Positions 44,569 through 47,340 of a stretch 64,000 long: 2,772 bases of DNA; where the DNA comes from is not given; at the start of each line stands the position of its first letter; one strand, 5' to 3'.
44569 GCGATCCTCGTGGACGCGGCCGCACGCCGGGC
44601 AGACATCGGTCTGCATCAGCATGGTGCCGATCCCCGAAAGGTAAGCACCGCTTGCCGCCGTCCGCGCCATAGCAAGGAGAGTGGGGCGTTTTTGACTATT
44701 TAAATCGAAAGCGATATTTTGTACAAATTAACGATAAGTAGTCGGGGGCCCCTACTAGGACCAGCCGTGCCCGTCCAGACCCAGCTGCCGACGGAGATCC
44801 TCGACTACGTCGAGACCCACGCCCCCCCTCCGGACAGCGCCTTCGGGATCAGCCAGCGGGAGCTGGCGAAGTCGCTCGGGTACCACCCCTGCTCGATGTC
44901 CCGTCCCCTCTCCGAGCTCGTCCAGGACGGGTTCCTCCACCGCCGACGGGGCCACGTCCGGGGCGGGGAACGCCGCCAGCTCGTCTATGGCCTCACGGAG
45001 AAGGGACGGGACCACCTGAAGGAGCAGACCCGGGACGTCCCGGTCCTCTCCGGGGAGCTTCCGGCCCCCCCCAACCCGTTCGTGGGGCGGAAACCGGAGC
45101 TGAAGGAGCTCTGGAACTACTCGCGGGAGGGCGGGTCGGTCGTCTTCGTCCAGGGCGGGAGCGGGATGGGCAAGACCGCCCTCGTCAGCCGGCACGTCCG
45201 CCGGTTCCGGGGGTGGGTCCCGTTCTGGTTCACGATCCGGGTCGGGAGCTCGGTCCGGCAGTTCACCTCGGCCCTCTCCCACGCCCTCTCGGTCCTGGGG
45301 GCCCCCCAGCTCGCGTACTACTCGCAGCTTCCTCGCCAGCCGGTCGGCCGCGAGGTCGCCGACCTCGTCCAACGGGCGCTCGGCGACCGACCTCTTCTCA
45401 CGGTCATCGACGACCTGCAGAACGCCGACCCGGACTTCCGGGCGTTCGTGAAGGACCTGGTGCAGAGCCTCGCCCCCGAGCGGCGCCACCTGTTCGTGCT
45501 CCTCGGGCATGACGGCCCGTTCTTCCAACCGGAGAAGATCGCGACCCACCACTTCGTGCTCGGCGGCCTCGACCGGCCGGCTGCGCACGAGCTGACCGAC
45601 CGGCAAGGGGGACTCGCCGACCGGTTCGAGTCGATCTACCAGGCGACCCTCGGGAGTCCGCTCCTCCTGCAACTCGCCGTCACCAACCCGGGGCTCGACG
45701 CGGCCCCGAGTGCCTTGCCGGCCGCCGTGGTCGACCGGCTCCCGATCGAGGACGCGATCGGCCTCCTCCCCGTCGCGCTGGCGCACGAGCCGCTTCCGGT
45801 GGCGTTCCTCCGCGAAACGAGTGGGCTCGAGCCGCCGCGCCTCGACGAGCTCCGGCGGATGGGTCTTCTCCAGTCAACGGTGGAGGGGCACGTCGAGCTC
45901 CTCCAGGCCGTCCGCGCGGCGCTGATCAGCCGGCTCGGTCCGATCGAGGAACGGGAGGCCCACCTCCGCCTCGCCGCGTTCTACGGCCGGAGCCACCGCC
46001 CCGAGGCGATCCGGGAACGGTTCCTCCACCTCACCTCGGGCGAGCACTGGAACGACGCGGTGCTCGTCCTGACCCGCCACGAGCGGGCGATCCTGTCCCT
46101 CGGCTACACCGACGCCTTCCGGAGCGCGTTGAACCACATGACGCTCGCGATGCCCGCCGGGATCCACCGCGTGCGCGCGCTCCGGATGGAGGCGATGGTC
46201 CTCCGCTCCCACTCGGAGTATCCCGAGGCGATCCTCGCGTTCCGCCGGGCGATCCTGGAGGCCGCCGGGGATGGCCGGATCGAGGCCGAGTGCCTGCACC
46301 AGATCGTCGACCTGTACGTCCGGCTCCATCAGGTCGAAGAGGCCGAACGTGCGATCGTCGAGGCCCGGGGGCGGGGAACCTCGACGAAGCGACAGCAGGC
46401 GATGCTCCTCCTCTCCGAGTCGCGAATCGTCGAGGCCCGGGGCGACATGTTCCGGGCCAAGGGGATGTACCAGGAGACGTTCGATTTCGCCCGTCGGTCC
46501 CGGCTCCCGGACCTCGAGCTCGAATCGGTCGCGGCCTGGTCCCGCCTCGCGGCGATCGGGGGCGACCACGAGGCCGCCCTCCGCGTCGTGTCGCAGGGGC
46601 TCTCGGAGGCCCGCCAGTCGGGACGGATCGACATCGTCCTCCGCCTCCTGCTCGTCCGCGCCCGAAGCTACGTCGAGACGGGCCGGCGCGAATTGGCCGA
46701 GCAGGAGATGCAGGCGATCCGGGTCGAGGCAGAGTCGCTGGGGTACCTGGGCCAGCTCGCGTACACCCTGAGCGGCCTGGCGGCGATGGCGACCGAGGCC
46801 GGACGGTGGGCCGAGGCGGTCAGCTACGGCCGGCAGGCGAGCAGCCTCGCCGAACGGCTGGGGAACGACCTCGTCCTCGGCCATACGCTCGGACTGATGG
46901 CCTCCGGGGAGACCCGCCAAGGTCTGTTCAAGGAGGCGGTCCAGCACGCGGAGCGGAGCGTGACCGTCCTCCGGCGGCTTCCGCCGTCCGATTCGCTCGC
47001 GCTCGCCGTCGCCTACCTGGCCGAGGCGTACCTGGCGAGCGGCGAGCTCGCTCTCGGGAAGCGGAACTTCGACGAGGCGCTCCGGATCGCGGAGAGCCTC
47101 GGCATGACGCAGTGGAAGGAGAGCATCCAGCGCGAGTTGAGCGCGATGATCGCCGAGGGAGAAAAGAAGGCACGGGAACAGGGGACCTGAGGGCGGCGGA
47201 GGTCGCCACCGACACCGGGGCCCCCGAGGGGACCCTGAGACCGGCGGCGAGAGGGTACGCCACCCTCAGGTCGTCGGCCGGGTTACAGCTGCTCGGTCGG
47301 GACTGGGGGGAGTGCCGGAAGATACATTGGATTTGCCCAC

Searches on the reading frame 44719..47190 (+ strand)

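Call 91: search_protein_families(library=pfam, proteins=[window:44719-47190:+], max_evalue=0.001)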
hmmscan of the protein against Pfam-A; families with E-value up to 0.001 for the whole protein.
window:44719-47190:+ (823 aa): 7 families
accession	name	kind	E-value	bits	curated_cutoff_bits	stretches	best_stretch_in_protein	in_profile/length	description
PF13191.12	AAA_16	-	1.6e-13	51.9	32.6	1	120-260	1-166/167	AAA ATPase domain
PF13424.12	TPR_12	-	1e-11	45.3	30.1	1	680-752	2-76/77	Tetratricopeptide repeat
PF13545.12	HTH_Crp_2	-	4.2e-05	23.9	27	0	42-78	21-58/70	Crp-like helix-turn-helix domain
PF17874.7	TPR_MalT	-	4.3e-05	23.4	45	0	654-818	53-220/336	MalT-like TPR region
PF12802.13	MarR_2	-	0.00013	22.5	27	0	28-77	11-54/61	MarR family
PF13401.12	AAA_22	-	0.00026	21.7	27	1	138-260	4-119/130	AAA domain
PF01637.24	ATPase_2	-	0.00081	19.7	33.2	0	121-248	1-136/225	ATPase domain predominantly from Archaea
